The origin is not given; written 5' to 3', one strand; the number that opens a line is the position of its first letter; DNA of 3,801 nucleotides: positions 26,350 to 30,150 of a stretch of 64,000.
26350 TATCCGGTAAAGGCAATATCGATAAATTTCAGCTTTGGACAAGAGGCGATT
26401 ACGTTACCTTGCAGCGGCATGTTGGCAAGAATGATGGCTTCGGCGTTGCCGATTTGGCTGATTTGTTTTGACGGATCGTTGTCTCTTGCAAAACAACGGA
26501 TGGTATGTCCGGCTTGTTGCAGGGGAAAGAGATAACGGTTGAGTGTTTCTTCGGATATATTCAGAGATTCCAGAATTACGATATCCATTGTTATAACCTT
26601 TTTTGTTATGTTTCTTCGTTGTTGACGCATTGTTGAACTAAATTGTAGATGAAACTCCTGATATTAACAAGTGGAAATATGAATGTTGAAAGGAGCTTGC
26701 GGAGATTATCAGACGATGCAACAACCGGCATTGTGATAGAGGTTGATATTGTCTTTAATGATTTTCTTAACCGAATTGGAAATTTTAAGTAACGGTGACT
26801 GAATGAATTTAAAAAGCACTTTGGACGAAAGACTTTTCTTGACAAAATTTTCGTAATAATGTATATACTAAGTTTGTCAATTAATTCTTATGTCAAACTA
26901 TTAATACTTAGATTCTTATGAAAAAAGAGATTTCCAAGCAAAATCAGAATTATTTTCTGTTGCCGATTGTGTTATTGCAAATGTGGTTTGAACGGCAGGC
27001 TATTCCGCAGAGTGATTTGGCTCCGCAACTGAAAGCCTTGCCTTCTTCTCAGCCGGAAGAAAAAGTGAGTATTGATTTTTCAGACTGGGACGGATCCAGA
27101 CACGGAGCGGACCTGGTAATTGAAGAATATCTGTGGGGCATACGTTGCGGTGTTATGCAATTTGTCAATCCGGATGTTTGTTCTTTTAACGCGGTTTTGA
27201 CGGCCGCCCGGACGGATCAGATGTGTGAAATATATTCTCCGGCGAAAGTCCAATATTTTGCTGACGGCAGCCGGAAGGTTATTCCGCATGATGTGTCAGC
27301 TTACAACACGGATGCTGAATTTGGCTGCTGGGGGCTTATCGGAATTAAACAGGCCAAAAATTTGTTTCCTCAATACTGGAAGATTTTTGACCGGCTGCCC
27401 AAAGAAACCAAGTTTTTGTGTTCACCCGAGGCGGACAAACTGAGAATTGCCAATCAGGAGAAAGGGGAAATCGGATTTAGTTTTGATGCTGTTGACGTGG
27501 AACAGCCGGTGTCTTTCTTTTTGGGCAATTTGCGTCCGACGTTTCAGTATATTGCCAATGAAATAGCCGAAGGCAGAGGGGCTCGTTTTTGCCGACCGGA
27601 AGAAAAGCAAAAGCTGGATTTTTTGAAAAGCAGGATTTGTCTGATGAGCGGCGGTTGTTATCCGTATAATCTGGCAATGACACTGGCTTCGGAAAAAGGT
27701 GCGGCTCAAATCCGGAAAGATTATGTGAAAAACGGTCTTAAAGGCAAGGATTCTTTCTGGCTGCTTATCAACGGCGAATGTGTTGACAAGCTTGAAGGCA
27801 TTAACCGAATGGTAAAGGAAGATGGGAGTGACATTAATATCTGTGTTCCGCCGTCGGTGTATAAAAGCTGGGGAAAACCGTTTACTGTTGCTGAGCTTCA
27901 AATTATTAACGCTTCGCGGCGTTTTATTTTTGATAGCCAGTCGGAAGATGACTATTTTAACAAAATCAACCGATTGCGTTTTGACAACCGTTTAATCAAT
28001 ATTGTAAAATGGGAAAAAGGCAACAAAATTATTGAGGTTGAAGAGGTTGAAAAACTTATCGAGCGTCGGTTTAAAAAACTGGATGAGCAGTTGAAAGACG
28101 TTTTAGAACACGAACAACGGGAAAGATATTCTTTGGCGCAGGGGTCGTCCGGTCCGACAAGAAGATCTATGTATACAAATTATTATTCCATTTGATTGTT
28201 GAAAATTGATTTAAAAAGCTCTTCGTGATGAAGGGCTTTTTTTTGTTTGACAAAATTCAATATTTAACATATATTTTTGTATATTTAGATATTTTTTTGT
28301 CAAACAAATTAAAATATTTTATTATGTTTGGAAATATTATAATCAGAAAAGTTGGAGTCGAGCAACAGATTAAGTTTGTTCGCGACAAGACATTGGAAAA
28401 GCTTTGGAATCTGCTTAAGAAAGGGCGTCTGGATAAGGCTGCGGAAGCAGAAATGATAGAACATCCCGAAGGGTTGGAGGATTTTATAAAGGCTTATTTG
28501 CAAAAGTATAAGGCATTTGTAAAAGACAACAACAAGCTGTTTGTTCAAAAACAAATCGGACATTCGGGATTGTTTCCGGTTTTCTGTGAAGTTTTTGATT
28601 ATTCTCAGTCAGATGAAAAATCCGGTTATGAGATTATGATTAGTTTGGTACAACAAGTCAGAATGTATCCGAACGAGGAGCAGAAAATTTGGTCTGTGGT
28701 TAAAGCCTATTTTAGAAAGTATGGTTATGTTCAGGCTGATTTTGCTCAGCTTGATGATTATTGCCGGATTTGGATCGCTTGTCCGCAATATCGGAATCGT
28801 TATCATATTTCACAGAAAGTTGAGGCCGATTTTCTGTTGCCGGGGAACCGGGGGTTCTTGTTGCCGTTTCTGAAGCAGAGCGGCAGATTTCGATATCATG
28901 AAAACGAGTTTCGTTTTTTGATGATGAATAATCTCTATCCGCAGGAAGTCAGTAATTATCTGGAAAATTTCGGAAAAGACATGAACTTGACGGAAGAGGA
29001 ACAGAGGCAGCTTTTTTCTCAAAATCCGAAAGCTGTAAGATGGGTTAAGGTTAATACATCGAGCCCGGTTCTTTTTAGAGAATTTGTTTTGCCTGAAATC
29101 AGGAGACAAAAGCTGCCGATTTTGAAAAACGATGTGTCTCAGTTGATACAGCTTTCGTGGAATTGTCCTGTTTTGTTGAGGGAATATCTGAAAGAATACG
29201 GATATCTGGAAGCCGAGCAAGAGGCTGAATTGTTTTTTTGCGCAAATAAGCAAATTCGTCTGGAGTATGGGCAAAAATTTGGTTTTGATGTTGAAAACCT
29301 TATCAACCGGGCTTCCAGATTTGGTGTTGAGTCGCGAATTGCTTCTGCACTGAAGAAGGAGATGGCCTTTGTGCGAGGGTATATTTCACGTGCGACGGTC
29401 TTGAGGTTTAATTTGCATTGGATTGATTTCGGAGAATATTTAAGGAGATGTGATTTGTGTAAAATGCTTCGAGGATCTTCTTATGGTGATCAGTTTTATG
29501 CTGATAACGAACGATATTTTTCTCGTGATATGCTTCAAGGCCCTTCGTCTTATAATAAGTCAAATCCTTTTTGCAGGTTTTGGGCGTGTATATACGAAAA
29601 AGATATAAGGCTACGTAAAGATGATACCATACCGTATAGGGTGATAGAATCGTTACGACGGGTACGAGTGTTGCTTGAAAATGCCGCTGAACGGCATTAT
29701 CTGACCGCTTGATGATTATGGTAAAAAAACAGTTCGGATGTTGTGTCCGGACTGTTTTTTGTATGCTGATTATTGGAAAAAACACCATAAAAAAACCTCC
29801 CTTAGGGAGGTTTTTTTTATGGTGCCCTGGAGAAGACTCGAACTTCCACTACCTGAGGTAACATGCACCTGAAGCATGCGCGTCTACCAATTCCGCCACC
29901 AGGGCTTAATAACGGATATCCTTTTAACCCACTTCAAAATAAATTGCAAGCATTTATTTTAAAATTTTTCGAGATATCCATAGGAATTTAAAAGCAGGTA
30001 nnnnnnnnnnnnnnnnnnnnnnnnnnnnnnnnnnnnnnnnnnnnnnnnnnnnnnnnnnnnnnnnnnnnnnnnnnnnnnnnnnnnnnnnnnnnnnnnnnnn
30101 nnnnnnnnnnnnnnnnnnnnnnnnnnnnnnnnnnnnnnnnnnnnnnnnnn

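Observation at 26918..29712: Two large orphan proteins in an AT-rich block abutting tRNA-Leu: candidate horizontally acquired effector islet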

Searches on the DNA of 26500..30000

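Call 81: search_rna_families(source=window, start=26500, end=30000, threshold=evalue, max_evalue=1)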
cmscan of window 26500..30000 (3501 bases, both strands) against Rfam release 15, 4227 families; matches with E-value up to 1: 9.
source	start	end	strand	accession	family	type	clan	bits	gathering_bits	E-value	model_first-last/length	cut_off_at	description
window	29823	29905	-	RF00005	tRNA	Gene; tRNA;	CL00001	51.7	29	1.8e-09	1-71/71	no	tRNA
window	29722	29820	+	RF01859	Phe_leader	Cis-reg; leader;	-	33.3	55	0.0062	1-125/125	no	Phenylalanine leader peptide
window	28126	28246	+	RF00515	PyrR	Cis-reg;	-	28.1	54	0.49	1-115/115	no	PyrR binding site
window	29671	29820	-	RF02900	AaHKsRNA82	Gene; sRNA;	-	27.7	51.4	0.24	1-81/81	no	Aggregatibacter sRNA 82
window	29721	29821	+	RF03155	TD-1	Cis-reg;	CL00124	27.2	64.5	0.14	1-120/120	no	TD-1 RNA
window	29787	29895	-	RF00106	RNAI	Gene; antisense;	-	26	47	0.064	1-102/102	no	RNAI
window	28162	28242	+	RF04180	BTnc231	Gene; sRNA;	-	23.2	80.4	0.1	1-154/154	no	Bacteroides sRNA BTnc231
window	29498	29538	-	RF02066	STnc320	Gene; sRNA;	-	21.3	50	0.98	1-55/55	no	Salmonella enterica sRNA STnc320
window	29722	29762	+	RF04120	MIR5998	Gene; miRNA;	-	19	180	0.75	1-173/173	no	MIR5998 microRNA precursor family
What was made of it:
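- Tried and rejected: The Rfam scan of 26500-30000 found only the tRNA above threshold (call 81).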
